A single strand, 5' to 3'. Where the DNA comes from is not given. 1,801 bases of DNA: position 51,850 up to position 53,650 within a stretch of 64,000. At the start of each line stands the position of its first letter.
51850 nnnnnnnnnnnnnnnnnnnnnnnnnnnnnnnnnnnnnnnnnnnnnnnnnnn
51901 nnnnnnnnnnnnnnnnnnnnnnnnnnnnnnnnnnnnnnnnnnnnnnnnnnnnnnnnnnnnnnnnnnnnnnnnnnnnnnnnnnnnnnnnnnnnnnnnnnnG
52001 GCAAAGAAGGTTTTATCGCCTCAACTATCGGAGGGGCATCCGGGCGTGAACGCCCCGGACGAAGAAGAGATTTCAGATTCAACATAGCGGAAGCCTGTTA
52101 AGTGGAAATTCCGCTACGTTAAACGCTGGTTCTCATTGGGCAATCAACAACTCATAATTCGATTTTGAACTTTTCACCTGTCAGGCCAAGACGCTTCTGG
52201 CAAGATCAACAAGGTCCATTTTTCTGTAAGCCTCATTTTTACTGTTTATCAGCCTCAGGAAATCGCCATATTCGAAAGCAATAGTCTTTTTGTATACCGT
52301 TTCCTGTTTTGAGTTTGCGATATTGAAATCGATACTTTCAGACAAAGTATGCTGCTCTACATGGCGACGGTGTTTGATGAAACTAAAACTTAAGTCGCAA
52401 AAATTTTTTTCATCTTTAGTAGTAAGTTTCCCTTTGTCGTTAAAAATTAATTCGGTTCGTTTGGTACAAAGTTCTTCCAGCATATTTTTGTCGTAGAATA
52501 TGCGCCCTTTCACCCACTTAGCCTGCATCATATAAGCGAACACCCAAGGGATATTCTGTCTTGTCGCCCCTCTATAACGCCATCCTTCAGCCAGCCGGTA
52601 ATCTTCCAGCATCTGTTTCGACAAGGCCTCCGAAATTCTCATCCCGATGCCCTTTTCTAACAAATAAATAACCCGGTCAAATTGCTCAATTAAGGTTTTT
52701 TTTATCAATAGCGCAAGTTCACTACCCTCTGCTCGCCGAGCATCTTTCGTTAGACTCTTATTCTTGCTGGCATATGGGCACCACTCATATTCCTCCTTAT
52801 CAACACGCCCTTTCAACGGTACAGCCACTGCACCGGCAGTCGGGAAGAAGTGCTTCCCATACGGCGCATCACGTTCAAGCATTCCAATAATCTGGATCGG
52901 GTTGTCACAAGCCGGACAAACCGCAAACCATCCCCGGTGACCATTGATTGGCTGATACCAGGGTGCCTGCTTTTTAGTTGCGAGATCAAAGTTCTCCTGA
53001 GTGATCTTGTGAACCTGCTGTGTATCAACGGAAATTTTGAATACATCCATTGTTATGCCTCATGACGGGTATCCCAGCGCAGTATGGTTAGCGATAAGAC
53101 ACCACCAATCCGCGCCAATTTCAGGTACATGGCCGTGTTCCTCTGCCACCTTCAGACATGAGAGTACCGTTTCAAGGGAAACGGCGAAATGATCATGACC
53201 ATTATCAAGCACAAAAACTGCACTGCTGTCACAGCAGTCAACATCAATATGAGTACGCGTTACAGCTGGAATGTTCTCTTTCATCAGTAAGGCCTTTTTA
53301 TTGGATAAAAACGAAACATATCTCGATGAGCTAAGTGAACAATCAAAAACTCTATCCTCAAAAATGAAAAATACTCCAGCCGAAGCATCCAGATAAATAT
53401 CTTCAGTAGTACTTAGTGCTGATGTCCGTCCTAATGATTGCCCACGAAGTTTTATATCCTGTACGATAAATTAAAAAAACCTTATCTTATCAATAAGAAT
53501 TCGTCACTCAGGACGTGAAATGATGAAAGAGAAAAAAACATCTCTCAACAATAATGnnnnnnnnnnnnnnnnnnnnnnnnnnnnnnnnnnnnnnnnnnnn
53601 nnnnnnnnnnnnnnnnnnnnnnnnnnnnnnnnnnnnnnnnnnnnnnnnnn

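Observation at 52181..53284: Uncharacterised two-gene cassette (74 aa plus 289 aa) in the integrase-proximal part of the island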

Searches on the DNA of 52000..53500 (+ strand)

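Call 3: search_dna_similar(query=window:52000-53500:+, collection=ecoli_genomes, mode=near, max_rows=20)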
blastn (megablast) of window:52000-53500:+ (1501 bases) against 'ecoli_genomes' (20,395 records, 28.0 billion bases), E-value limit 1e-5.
Records with a match: 11; places in all: 11; records where one place covers at least 80% of the query: 9.
Genomes with a match: 11 of 5426; with a place that covers at least 80% of the query: 9. Places per genome that has any: lowest 1, median 1, highest 1. On chromosomes: 11 places; on plasmids: 0.
Best place of each record, by identity: >=99% 1; 95-99% 6; 80-90% 4.
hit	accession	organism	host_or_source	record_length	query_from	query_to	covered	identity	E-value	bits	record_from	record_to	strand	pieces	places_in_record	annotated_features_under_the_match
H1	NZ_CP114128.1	Escherichia coli strain PE164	pig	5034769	1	1501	100%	100.0%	0e+0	2772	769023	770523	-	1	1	hypothetical protein (x2) | TraI domain-containing protein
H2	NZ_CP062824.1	Escherichia coli O169:H41 strain Res13-Lact-PER13-34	Sus scrofa domesticus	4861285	1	1501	100%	95.6%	0e+0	2403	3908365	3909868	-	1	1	hypothetical protein (x2) | TraI domain-containing protein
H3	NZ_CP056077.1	Escherichia coli strain MS1170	Gallus gallus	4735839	1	1501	100%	95.4%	0e+0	2392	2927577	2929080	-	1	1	hypothetical protein (x2) | TraI domain-containing protein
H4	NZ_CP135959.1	Escherichia coli strain MS1266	Gallus gallus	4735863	1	1501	100%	95.4%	0e+0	2392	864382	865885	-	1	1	hypothetical protein (x2) | TraI domain-containing protein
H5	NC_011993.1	Escherichia coli LF82 strain LF82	-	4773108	1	1487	99%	95.6%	0e+0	2388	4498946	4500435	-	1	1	hypothetical protein (x2) | TraI domain-containing protein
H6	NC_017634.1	Escherichia coli O83:H1 str. NRG 857C strain NRG 857C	-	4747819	1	1487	99%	95.6%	0e+0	2388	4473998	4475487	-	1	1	hypothetical protein (x2) | TraI domain-containing protein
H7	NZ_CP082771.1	Escherichia coli LF82 strain LF82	Homo sapiens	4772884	1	1487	99%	95.6%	0e+0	2388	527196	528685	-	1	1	hypothetical protein (x2) | TraI domain-containing protein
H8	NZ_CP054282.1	Escherichia coli strain IDR1900005638-01-02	Homo sapiens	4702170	3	1501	100%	88.3%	0e+0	1790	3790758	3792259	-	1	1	hypothetical protein (x2) | TraI domain-containing protein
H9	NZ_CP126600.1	Escherichia coli strain Ec1119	Carrots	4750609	3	1501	100%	88.3%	0e+0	1790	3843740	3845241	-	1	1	hypothetical protein (x2) | TraI domain-containing protein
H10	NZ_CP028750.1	Escherichia coli strain A25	monkey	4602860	1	172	11%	84.3%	5e-38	169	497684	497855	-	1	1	TraI domain-containing protein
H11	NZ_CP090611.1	Escherichia coli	pig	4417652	1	166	11%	84.9%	5e-38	169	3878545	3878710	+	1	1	TraI domain-containing protein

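Call 6: get_annotated_region(hit=H1, flank=20000)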
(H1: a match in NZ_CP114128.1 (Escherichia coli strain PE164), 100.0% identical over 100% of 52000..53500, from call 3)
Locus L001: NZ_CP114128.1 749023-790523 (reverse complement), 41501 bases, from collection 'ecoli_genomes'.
description: Escherichia coli strain PE164 chromosome, complete genome
organism: Escherichia coli strain PE164 (NCBI taxid 562)
replicon: chromosome; assembly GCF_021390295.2
host: pig; source: diarrhea and blood; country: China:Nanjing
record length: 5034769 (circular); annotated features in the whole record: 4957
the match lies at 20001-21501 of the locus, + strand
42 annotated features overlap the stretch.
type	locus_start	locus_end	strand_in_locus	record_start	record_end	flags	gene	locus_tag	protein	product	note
CDS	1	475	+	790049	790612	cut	yqgE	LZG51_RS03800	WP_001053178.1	YqgE/AlgH family protein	-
CDS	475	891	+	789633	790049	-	ruvX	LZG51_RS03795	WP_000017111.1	Holliday junction resolvase RuvX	-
CDS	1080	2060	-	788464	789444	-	yggR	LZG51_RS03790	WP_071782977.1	PilT/PilU family type 4a pilus ATPase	-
CDS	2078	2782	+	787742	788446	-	yggS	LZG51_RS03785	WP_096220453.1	pyridoxal phosphate homeostasis protein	-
CDS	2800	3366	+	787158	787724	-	yggT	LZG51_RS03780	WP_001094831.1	osmotic shock tolerance protein YggT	-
CDS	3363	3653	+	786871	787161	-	yggU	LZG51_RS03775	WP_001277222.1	DUF167 family protein YggU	-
CDS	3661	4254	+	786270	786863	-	rdgB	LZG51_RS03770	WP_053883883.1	XTP/dITP diphosphatase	-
CDS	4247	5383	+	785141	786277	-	hemW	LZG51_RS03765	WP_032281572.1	radical SAM family heme chaperone HemW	-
CDS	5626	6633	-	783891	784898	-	yggM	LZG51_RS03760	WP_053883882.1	DUF1202 family protein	-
CDS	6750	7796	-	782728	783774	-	ansB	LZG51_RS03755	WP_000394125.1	L-asparaginase 2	-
CDS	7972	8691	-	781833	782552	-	yggN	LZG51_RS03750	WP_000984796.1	DUF2884 domain-containing protein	-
CDS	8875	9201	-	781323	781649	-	yggL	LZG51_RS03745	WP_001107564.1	YggL family protein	-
CDS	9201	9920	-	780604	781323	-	trmB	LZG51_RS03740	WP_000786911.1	tRNA (guanosine(46)-N7)-methyltransferase TrmB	-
CDS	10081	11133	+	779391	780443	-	mutY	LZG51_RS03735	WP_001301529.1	A/G-specific adenine glycosylase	-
CDS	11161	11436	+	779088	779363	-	yggX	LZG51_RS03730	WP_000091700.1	oxidative damage protection protein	-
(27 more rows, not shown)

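Call 44: get_annotated_region(hit=H5, flank=20000)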
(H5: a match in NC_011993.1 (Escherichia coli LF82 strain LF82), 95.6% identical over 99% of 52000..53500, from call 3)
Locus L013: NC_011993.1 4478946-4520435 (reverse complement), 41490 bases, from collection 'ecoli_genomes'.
description: Escherichia coli LF82, complete sequence
organism: Escherichia coli LF82 strain LF82 (NCBI taxid 591946)
replicon: chromosome; assembly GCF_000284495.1
host: -; source: -; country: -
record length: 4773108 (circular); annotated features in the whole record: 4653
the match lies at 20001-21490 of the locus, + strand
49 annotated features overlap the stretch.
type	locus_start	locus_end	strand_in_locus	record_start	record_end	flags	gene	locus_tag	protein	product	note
CDS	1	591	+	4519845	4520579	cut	frdB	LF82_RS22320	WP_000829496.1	fumarate reductase iron-sulfur protein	-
CDS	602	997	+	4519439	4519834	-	frdC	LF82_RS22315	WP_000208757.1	fumarate reductase subunit FrdC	-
CDS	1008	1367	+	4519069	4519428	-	frdD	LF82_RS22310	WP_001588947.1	fumarate reductase subunit FrdD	-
CDS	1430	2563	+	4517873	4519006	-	ampC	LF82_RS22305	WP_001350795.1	BlaEC family class C beta-lactamase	-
CDS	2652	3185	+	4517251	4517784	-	blc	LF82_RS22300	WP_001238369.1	lipocalin Blc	-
CDS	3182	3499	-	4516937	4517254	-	sugE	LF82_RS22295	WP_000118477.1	quaternary ammonium compound efflux SMR transporter SugE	-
CDS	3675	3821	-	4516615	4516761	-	ecnB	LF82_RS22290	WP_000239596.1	lipoprotein toxin entericidin B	-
CDS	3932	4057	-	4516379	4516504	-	ecnA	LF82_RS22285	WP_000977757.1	lipoprotein antitoxin entericidin A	-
CDS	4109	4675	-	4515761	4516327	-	efp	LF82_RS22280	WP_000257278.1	elongation factor P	-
CDS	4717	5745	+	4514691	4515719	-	epmB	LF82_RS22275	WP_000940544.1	EF-P beta-lysylation protein EpmB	-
CDS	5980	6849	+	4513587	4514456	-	yjeJ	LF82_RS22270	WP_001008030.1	YjeJ family protein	-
CDS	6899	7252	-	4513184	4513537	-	yjeI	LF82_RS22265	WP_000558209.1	DUF4156 domain-containing protein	-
CDS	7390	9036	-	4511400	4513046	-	groL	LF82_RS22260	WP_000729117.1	chaperonin GroEL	60 kDa chaperone family; promotes refolding of misfolded polypeptides especially under stressful conditions; forms two ...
CDS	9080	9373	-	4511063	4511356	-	groS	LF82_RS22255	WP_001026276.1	co-chaperone GroES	-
CDS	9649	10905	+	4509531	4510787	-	yjeH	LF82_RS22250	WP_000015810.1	L-methionine/branched-chain amino acid transporter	-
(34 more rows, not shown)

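Call 45: get_annotated_region(hit=H8, flank=20000)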
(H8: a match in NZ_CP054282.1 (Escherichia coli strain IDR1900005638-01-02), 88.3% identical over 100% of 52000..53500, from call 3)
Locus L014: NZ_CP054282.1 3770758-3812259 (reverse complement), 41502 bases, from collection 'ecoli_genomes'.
description: Escherichia coli strain IDR1900005638-01-02 chromosome, complete genome
organism: Escherichia coli strain IDR1900005638-01-02 (NCBI taxid 562)
replicon: chromosome; assembly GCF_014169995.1
host: Homo sapiens; source: Rectal swab; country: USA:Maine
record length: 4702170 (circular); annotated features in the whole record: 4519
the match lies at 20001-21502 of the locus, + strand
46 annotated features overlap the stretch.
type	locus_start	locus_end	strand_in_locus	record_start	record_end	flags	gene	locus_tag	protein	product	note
CDS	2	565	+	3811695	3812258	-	yqgE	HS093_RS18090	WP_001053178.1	YqgE/AlgH family protein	-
CDS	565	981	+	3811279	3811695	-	ruvX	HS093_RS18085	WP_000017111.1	Holliday junction resolvase RuvX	-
CDS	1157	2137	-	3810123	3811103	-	yggR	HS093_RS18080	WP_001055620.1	PilT/PilU family type 4a pilus ATPase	-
CDS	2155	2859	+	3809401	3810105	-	yggS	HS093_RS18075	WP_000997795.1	pyridoxal phosphate homeostasis protein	-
CDS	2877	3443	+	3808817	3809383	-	yggT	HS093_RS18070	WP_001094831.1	osmotic shock tolerance protein YggT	-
CDS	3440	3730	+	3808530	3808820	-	yggU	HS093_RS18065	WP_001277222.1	DUF167 family protein YggU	-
CDS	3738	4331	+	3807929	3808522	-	rdgB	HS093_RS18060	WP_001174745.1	RdgB/HAM1 family non-canonical purine NTP pyrophosphatase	-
CDS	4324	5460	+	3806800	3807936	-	hemW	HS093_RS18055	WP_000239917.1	radical SAM family heme chaperone HemW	-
CDS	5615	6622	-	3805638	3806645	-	yggM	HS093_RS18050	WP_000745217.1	DUF1202 family protein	-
CDS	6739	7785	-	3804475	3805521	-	ansB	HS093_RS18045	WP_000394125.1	L-asparaginase 2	-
CDS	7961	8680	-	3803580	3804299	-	yggN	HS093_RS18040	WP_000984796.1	DUF2884 domain-containing protein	-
CDS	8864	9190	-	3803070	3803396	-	yggL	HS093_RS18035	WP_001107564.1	YggL family protein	-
CDS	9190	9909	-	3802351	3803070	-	trmB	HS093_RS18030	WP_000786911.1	tRNA (guanosine(46)-N7)-methyltransferase TrmB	-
CDS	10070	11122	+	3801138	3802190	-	mutY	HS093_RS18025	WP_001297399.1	A/G-specific adenine glycosylase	-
CDS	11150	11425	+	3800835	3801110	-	yggX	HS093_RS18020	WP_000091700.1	oxidative damage protection protein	-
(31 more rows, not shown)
